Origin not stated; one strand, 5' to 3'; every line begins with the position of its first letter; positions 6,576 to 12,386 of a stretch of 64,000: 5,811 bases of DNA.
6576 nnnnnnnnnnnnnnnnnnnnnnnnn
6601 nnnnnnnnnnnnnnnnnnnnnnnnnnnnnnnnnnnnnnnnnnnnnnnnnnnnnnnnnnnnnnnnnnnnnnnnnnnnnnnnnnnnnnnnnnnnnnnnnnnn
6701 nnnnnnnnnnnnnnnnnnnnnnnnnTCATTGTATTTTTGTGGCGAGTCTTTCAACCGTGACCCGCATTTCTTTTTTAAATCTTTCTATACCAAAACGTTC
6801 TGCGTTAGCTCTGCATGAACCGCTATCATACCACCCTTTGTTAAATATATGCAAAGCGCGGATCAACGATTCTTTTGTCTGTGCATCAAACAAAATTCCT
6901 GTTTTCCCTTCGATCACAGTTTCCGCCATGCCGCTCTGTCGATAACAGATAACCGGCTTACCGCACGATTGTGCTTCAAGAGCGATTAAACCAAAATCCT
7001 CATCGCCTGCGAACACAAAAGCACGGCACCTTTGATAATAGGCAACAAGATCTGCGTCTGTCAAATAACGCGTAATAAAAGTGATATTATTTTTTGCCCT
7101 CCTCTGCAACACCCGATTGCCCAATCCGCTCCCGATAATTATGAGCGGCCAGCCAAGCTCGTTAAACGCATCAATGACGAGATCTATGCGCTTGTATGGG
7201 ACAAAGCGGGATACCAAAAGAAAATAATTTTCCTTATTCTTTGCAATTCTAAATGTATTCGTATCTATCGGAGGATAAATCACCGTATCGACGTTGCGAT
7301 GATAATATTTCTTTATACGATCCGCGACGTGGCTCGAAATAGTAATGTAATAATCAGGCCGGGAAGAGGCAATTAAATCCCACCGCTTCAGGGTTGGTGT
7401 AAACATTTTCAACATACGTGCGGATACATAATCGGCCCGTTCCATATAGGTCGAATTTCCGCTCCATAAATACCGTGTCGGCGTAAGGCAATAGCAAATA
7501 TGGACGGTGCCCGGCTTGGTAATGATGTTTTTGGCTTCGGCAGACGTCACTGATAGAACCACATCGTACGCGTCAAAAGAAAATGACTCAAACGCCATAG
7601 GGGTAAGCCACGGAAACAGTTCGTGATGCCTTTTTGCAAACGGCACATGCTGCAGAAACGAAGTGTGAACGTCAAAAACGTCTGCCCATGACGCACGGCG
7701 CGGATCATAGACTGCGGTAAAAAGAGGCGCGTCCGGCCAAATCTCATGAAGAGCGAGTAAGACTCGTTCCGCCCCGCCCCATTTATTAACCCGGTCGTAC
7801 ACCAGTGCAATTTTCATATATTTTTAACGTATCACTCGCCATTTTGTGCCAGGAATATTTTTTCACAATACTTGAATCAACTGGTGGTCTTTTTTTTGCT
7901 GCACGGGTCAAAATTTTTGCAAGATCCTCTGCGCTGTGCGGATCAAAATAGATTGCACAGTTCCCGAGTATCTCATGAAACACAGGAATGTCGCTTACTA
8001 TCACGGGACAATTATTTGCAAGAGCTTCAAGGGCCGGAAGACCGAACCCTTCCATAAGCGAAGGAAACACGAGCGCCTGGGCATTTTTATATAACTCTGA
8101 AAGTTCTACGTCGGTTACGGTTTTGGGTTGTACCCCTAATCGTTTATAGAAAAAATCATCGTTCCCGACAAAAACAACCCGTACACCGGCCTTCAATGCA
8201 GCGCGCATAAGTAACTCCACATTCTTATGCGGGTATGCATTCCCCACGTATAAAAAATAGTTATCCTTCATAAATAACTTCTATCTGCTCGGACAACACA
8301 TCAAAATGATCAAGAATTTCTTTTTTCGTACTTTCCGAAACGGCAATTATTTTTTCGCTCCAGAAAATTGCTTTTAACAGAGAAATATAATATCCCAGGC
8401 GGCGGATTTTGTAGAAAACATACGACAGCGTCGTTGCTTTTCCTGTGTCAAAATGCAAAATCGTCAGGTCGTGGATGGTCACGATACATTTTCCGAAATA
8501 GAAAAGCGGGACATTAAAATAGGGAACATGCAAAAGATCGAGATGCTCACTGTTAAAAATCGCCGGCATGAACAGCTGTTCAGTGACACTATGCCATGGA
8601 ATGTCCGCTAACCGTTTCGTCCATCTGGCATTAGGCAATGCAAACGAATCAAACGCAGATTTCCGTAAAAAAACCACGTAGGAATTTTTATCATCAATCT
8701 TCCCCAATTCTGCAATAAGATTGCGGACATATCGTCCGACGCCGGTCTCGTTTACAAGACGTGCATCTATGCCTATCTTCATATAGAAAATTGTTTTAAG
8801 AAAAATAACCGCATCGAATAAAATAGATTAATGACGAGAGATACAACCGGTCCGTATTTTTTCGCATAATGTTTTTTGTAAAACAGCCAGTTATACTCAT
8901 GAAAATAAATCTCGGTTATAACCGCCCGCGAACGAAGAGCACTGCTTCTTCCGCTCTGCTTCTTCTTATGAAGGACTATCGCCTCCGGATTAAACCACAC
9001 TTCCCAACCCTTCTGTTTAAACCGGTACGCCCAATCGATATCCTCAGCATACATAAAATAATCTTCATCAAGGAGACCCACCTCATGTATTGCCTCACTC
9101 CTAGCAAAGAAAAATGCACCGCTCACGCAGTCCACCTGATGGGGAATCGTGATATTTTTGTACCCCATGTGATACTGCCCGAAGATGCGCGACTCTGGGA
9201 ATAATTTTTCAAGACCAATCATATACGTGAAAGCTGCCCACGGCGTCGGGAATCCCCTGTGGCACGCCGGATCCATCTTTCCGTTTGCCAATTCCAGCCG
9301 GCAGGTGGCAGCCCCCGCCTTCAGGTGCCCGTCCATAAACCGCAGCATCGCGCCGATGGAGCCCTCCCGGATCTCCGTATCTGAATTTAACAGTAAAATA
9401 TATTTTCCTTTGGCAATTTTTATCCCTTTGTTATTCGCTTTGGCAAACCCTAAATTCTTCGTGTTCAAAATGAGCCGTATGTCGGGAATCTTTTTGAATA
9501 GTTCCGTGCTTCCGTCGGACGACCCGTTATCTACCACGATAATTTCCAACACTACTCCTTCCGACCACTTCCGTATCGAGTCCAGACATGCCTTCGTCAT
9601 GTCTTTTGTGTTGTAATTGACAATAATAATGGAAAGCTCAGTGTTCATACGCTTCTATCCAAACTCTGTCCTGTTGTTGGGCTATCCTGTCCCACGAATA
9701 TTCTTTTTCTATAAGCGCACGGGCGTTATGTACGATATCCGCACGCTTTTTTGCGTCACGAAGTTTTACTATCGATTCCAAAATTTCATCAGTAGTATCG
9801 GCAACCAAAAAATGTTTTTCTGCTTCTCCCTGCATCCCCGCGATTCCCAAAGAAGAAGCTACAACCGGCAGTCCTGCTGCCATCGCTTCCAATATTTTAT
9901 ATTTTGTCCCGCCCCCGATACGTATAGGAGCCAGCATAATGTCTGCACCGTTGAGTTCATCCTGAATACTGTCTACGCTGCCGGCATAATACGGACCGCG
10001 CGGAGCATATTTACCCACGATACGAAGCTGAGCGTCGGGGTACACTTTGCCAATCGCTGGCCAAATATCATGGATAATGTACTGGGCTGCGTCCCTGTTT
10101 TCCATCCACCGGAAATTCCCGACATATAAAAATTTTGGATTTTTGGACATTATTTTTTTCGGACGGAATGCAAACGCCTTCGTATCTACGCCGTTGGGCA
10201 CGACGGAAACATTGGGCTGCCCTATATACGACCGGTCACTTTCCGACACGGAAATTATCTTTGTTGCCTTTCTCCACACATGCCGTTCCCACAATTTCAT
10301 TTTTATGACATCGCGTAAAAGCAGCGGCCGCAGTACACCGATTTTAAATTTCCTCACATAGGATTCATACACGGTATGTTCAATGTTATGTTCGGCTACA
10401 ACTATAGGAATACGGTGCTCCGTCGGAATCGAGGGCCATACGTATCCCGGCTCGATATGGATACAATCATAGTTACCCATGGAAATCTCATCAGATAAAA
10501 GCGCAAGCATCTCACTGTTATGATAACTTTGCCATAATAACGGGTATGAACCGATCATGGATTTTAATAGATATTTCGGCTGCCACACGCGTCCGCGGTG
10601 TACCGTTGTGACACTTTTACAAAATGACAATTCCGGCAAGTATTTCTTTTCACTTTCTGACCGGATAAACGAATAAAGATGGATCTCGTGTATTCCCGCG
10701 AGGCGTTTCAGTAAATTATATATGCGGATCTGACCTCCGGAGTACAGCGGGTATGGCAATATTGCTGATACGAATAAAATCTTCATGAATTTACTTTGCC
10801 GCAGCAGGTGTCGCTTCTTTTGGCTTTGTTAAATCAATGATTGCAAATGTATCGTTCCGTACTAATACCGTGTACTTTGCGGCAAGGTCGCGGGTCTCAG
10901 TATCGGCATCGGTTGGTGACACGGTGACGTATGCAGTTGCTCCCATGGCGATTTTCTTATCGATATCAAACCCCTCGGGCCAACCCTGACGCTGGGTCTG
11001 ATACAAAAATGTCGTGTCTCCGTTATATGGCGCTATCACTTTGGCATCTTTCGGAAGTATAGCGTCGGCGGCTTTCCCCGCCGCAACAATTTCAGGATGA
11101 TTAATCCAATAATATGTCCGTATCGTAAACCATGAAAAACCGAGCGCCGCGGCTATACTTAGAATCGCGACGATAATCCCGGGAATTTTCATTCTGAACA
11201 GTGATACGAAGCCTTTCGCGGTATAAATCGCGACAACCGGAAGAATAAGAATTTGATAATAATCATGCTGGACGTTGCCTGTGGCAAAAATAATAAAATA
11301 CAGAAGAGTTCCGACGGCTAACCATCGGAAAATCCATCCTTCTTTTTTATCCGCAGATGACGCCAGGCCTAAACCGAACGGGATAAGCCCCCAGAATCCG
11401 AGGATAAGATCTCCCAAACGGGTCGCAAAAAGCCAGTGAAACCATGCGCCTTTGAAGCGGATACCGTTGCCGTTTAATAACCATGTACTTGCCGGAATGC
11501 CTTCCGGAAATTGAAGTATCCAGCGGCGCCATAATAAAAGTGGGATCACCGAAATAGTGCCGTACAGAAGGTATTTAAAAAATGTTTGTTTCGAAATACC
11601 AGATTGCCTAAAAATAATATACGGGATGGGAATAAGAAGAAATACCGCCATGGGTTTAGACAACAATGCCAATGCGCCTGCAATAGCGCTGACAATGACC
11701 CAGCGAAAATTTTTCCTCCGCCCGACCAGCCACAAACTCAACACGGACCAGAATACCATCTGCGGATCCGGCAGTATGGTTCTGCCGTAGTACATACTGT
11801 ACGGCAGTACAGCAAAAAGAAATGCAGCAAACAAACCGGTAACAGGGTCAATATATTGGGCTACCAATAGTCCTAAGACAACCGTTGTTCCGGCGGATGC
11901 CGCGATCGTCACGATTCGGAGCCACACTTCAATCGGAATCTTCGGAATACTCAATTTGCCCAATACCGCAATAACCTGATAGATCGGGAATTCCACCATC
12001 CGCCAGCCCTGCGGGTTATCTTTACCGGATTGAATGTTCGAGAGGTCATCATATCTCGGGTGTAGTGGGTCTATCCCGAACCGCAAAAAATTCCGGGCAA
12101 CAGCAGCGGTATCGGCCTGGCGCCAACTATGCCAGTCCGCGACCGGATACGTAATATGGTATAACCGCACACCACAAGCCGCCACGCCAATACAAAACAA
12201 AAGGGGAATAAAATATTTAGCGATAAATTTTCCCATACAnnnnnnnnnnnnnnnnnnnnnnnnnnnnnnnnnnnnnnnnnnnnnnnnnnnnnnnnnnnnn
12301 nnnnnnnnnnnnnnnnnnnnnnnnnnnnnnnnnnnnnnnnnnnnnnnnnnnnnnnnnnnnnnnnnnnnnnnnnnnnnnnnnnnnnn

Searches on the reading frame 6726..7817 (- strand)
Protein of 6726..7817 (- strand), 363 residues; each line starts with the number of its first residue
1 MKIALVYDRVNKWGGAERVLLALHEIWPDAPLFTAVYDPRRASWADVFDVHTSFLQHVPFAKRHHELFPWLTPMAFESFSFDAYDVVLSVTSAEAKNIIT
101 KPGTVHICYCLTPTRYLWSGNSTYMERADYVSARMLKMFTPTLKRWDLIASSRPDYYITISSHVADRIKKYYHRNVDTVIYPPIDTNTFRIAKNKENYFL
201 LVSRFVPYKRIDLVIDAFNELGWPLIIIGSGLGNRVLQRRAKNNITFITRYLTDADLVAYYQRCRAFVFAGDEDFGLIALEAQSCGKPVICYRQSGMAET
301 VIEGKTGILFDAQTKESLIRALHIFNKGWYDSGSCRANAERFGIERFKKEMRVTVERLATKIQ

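Call 6: search_protein_families(library=pfam, proteins=[window:6726-7817:-], max_evalue=0.001)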
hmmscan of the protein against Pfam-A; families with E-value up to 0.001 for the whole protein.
window:6726-7817:- (363 aa): 4 families
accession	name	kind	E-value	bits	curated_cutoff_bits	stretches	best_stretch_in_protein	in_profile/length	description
PF00534.26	Glycos_transf_1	-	3.4e-27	95.5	26.4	1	192-326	10-156/172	Glycosyl transferases group 1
PF13692.12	Glyco_trans_1_4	-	3.3e-20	73.2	27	1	197-322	2-136/142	Glycosyl transferases group 1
PF20706.3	GT4-conflict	-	3.1e-05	23.6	26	1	271-303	290-322/385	Family 4 Glycosyltransferase in conflict systems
PF13439.12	Glyco_transf_4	-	0.0001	22.8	28.5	0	14-187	2-169/170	Glycosyltransferase Family 4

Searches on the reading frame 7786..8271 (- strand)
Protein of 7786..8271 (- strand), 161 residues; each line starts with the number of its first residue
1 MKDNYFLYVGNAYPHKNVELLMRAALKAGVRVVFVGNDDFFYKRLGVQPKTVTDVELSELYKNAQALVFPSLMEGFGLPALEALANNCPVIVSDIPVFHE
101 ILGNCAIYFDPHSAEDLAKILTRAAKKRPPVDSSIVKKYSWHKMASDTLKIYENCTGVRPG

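Call 6: search_protein_families(library=pfam, proteins=[window:7786-8271:-], max_evalue=0.001)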
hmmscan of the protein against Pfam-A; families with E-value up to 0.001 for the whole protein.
window:7786-8271:- (161 aa): 3 families
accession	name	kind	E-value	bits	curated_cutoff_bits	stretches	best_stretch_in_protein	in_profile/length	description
PF00534.26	Glycos_transf_1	-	4.3e-22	78.9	26.4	1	2-128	14-159/172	Glycosyl transferases group 1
PF13692.12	Glyco_trans_1_4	-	1.6e-17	64.5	27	1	5-124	3-139/142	Glycosyl transferases group 1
PF20706.3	GT4-conflict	-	2.6e-08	33.7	26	1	47-94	265-312/385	Family 4 Glycosyltransferase in conflict systems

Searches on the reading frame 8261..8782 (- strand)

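Call 6: search_protein_families(library=pfam, proteins=[window:8261-8782:-], max_evalue=0.001)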
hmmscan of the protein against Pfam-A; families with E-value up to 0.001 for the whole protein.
window:8261-8782:- (173 aa): 1 family
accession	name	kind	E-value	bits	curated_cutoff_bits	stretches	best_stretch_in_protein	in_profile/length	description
PF13439.12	Glyco_transf_4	-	1.2e-10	42.1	28.5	1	14-173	3-165/170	Glycosyltransferase Family 4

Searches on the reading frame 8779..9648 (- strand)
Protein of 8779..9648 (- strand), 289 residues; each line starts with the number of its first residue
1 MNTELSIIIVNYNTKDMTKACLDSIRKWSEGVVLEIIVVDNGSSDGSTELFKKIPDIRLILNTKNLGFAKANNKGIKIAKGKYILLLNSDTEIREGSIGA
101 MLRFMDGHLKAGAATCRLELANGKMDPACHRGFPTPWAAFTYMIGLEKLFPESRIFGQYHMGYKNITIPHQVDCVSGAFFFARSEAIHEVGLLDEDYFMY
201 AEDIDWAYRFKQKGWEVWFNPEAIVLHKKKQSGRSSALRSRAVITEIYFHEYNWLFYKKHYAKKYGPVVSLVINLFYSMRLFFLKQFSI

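Call 6: search_protein_families(library=pfam, proteins=[window:8779-9648:-], max_evalue=0.001)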
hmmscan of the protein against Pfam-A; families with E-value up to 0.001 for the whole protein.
window:8779-9648:- (289 aa): 5 families
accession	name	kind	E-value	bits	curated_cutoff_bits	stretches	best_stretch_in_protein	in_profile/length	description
PF00535.33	Glycos_transf_2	-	6.1e-27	95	23.3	1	6-117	1-115/168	Glycosyl transferase family 2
PF13641.12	Glyco_tranf_2_3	-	7.8e-17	62.5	27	1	5-232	3-216/230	Glycosyltransferase like family 2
PF13632.12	Glyco_trans_2_3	-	4.7e-07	30.3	27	1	83-238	1-133/198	Glycosyl transferase family group 2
PF10111.15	Glyco_tranf_2_2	-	4.3e-05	23.6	27.3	1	24-103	21-104/276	Glycosyltransferase like family 2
PF13712.12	Glyco_tranf_2_5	-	0.00099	19.3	27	0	166-219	129-179/210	Glycosyltransferase like family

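Call 45: search_protein_families(library=ncbifam, proteins=[window:8779-9648:-], max_evalue=0.00001)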
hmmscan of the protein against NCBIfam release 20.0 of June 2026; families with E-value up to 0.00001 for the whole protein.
window:8779-9648:- (289 aa): 14 families
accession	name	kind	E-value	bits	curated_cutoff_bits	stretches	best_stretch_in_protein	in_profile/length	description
NF041875.1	EPS_EpsD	equivalog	8.4e-21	74.7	370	1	5-235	1-214/325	exopolysaccharide biosynthesis glycosyltransferase EpsD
TIGR03937.1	PgaC_IcaA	equivalog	1.5e-18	66.9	422.3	2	4-115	46-160/407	poly-beta-1,6-N-acetyl-D-glucosamine synthase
TIGR01556.1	rhamnosyltran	subfamily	2.9e-17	62.8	200.55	2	33-108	21-101/281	rhamnosyltransferase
TIGR03965.1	mycofact_glyco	equivalog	5.4e-17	61.8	280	2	4-103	75-177/467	mycofactocin biosynthesis glycosyltransferase MftF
NF038302.1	EPS_HpsE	equivalog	6.8e-16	58.1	300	1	4-119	2-125/307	hormogonium polysaccharide biosynthesis glycosyltransferase HpsE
NF007482.0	PRK10073.1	equivalog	3.7e-15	55.7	423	1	3-96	6-101/334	glycosyltransferase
TIGR04283.1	glyco_like_mftF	equivalog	3.2e-14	53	182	1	5-160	1-152/221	TIGR04283 family arsenosugar biosynthesis glycosyltransferase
NF047683.1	TeichurnBiosyTuaG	equivalog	8.5e-12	45.2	400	1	3-112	6-118/252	teichuronic acid biosynthesis protein TuaG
NF038299.1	EPS_HpsN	equivalog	1.8e-11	43.6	425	1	4-260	2-253/317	hormogonium polysaccharide biosynthesis glycosyltransferase HpsN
TIGR03111.1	glyc2_xrt_Gpos1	hypoth_equivalog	6.3e-11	41.7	363.95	1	4-104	50-155/439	TIGR03111 family XrtG-associated glycosyltransferase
TIGR04009.1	wcaE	equivalog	5.1e-10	39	369.2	1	5-93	3-95/248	colanic acid biosynthesis glycosyltransferase WcaE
NF050050.1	ProtGlycPglI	equivalog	6.7e-09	35.5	500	1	4-118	3-121/306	GalNAc(5)-diNAcBac-PP-undecaprenol beta-1,3-glucosyltransferase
TIGR04242.1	nodulat_NodC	equivalog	6.4e-06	25.4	550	1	5-119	50-169/395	chitooligosaccharide synthase NodC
TIGR04195.1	S_glycosyl_SunS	equivalog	7.7e-06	25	350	0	8-92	62-143/421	SunS family peptide S-glycosyltransferase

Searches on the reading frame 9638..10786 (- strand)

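Call 6: search_protein_families(library=pfam, proteins=[window:9638-10786:-], max_evalue=0.001)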
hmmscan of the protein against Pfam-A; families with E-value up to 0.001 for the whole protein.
window:9638-10786:- (382 aa): 4 families
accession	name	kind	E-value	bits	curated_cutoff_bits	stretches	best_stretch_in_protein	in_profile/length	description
PF13692.12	Glyco_trans_1_4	-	4.1e-19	69.7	27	1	217-342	2-139/142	Glycosyl transferases group 1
PF13439.12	Glyco_transf_4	-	3.1e-11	44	28.5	1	16-203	2-169/170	Glycosyltransferase Family 4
PF13524.12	Glyco_trans_1_2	-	4.4e-09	36.9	25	1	250-371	13-141/144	Glycosyl transferase-like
PF00534.26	Glycos_transf_1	-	1.6e-07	31.5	26.4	1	208-356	7-170/172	Glycosyl transferases group 1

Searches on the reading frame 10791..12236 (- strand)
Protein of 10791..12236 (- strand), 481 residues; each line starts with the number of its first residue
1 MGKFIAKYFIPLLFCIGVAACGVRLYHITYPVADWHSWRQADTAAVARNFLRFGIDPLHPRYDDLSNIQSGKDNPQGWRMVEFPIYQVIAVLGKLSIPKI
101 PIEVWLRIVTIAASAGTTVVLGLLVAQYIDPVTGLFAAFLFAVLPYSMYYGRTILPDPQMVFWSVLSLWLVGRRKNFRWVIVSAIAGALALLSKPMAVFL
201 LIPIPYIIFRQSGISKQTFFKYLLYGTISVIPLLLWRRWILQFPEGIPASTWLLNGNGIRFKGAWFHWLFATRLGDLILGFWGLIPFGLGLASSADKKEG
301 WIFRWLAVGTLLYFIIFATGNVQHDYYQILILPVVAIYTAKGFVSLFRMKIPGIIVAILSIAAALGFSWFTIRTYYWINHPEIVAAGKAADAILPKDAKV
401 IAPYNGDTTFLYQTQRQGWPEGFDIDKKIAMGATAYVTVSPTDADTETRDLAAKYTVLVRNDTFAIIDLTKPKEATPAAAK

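Call 6: search_protein_families(library=pfam, proteins=[window:10791-12236:-], max_evalue=0.001)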
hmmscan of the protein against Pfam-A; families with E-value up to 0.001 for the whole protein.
window:10791-12236:- (481 aa): 2 families
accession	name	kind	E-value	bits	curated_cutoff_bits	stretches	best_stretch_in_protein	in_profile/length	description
PF13231.12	PMT_2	-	1.5e-08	35.5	26.1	1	106-236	24-160/160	Dolichyl-phosphate-mannose-protein mannosyltransferase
PF02366.24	PMT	-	2.4e-05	24.4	22.7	1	102-208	81-196/245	Dolichyl-phosphate-mannose-protein mannosyltransferase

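Call 45: search_protein_families(library=ncbifam, proteins=[window:10791-12236:-], max_evalue=0.00001)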
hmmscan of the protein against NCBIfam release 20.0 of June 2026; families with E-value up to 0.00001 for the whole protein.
window:10791-12236:- (481 aa): 0 families
